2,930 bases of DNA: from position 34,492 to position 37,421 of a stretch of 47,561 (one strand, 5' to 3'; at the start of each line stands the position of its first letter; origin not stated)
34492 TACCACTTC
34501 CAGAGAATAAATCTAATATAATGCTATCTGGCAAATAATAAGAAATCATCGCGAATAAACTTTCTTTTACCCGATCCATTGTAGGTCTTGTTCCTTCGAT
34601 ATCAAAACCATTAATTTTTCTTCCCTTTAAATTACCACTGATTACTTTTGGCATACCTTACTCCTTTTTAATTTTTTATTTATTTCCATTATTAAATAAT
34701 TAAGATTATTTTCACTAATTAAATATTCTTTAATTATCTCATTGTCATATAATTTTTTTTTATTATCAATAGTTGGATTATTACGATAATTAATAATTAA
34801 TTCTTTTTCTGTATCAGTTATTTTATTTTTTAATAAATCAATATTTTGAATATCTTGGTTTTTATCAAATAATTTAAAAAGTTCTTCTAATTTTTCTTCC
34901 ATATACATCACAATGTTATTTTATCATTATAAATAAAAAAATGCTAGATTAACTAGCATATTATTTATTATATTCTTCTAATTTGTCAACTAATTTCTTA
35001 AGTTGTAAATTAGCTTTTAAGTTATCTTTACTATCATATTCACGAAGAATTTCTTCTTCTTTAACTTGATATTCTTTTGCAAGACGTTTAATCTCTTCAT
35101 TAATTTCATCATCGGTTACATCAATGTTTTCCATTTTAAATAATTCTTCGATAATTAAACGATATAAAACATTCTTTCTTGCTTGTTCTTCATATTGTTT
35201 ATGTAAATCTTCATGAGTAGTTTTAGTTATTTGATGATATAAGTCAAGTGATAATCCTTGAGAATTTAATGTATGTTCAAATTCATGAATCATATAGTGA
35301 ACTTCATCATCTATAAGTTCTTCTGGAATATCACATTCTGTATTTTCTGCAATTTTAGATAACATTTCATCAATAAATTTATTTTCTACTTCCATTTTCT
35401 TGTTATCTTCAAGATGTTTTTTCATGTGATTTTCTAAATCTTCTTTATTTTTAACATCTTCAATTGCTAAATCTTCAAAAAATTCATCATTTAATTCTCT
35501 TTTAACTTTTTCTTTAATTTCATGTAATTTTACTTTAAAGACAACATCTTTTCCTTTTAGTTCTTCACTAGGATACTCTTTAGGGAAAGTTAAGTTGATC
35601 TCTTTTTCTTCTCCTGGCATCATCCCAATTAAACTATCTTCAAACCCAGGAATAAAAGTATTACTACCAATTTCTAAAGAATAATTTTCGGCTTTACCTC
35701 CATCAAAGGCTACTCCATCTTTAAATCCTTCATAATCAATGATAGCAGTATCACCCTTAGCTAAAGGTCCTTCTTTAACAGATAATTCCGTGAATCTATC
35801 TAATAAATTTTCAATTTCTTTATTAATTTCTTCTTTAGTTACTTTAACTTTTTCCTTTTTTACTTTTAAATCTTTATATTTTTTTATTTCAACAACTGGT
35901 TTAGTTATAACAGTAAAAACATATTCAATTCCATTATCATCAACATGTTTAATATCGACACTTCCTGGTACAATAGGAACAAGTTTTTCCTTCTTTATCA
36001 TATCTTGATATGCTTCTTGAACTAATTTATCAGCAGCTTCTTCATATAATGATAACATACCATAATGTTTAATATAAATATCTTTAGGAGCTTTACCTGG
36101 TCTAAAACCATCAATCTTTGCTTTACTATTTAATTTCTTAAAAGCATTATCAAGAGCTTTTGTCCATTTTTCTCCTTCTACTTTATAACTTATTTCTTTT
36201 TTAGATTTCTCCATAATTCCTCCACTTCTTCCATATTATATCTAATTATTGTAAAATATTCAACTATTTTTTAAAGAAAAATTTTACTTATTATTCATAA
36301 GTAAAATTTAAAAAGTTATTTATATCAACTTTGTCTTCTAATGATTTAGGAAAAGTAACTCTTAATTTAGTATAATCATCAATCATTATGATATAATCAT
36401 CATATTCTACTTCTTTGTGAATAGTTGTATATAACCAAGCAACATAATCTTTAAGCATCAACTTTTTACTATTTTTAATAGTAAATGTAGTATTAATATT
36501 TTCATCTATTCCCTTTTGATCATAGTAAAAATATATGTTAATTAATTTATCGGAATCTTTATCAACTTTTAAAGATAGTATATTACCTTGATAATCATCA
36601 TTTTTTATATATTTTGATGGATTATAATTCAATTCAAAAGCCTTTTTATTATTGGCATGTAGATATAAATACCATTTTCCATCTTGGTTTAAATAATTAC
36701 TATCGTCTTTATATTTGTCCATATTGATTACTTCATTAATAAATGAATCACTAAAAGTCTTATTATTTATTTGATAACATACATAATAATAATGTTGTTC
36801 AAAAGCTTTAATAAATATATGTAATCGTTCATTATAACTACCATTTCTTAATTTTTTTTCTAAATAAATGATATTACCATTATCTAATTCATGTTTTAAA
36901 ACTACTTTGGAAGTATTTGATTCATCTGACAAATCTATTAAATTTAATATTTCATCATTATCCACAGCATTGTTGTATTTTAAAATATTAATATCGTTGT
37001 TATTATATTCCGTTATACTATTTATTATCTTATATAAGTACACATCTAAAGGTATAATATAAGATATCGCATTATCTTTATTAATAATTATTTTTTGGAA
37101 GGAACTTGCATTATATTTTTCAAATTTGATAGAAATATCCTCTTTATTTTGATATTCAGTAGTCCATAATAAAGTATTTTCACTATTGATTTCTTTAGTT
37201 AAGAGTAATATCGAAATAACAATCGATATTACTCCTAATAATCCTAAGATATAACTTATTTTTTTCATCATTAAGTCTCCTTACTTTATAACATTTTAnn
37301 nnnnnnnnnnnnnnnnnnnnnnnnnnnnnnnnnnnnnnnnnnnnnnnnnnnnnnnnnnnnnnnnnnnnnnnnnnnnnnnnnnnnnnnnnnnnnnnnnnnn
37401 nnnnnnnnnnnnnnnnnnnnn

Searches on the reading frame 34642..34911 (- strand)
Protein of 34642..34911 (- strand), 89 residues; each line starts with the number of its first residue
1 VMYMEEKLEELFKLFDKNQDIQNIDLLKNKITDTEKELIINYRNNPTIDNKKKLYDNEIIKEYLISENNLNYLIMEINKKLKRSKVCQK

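Call 9: search_protein_families(library=pfam, proteins=[window:34642-34911:-], max_evalue=0.001)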
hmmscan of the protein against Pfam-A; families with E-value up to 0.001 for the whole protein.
window:34642-34911:- (89 aa): 1 family
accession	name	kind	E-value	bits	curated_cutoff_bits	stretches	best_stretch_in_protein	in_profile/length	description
PF06133.16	Com_YlbF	-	0.00077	20.4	23.9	0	5-82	31-101/105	Control of competence regulator ComK, YlbF/YmcA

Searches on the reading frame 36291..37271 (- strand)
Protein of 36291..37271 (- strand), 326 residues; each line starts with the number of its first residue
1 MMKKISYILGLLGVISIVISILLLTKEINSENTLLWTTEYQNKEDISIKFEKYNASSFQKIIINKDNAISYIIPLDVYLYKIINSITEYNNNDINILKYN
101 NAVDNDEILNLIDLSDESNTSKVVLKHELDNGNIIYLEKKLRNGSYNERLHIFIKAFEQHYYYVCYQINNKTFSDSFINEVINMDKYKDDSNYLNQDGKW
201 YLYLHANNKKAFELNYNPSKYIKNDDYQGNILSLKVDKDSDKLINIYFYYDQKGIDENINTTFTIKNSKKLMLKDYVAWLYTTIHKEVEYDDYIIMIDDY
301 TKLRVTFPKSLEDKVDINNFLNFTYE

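Call 3: search_protein_families(library=pfam, proteins=[window:36291-37271:-], max_evalue=0.1)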
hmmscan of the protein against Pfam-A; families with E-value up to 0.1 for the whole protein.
window:36291-37271:- (326 aa): 0 families

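Call 4: search_protein_families(library=ncbifam, proteins=[window:36291-37271:-], max_evalue=0.1)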
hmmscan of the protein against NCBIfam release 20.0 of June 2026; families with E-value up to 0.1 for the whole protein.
window:36291-37271:- (326 aa): 1 family
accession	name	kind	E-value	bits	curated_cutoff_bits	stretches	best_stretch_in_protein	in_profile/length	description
NF047513.1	LIC_13246_fam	equivalog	0.038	14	70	1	125-178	29-83/116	LIC_13246 family protein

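Call 84: search_solved_structures(query=A5, max_evalue=10)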
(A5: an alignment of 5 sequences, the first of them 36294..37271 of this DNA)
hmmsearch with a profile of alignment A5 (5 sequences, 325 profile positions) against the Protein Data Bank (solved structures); distinct sequences matched with E-value up to 10: 3.
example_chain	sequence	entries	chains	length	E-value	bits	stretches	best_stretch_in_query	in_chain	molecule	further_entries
2qj6_A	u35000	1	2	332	0.0024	20.7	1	50-135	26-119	Toxin A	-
5umi_C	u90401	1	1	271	0.64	12.7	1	42-100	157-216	Toxin A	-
8yvj_B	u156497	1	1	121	1.3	11.7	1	43-101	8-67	Toxin A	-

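Call 85: search_protein_families(library=pfam, alignment_id=A5, max_evalue=1)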
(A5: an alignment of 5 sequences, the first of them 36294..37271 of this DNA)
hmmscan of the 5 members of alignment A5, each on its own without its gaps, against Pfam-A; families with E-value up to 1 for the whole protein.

A. member 1, window:36294-37271:- (326 aa): 0 families

B. families by the number of members that match (of 5 scanned): 2 families
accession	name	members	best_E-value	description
PF10692.14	DUF2498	1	0.042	Protein of unknown function (DUF2498)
PF03656.18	Pam16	1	0.62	Pam16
